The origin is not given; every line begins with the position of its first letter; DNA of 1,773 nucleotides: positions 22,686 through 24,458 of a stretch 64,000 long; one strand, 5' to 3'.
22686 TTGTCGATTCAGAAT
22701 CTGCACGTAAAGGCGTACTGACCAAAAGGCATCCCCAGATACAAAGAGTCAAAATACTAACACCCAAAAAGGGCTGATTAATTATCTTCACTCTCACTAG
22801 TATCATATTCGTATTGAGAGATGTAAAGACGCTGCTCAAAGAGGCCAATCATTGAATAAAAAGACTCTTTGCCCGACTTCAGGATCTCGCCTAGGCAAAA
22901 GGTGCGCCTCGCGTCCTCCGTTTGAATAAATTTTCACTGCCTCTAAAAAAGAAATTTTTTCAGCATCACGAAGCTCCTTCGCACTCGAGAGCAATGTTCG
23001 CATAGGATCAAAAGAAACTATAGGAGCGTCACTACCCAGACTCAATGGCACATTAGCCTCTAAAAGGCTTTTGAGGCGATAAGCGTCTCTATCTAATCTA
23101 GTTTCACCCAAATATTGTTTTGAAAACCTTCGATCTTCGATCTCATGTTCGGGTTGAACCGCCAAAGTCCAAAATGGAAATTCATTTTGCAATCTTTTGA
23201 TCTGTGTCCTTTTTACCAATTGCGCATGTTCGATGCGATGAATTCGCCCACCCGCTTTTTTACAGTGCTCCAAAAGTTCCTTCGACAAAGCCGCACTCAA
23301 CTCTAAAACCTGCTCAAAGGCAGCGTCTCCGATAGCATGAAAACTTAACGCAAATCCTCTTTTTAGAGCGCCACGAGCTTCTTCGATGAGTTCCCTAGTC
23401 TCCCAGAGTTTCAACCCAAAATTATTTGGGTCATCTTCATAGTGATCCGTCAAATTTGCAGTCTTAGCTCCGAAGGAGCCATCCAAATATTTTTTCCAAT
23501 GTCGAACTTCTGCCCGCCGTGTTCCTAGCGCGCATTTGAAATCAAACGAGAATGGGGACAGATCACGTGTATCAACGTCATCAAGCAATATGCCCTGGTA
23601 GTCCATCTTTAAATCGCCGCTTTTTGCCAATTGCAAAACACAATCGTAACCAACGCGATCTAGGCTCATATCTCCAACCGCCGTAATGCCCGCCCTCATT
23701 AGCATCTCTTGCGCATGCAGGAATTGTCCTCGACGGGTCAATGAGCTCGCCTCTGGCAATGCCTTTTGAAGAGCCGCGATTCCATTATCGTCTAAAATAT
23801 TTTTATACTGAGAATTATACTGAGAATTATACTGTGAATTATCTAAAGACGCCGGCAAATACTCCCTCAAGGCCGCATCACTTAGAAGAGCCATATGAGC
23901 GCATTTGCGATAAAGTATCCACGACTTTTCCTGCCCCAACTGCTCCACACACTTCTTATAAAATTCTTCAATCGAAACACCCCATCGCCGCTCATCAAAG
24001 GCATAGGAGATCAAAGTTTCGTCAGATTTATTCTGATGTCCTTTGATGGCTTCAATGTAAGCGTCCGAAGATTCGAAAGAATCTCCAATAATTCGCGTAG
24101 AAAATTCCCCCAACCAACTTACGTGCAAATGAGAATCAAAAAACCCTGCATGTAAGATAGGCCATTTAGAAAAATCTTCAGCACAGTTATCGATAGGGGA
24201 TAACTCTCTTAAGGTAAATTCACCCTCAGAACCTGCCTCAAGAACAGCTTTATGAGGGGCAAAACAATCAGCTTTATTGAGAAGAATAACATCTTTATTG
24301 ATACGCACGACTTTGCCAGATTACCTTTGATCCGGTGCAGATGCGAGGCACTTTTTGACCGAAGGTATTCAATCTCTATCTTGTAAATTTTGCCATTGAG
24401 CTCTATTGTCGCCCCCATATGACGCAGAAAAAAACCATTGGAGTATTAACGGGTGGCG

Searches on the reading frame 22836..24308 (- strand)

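Call 105: search_protein_families(library=pfam, proteins=[window:22836-24308:-], max_evalue=0.00001)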
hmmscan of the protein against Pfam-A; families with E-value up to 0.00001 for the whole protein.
window:22836-24308:- (490 aa): 1 family
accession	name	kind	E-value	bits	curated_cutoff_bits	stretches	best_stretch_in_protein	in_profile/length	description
PF07969.17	Amidohydro_3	-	3.8e-27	96.3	29.7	1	54-473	12-428/472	Amidohydrolase family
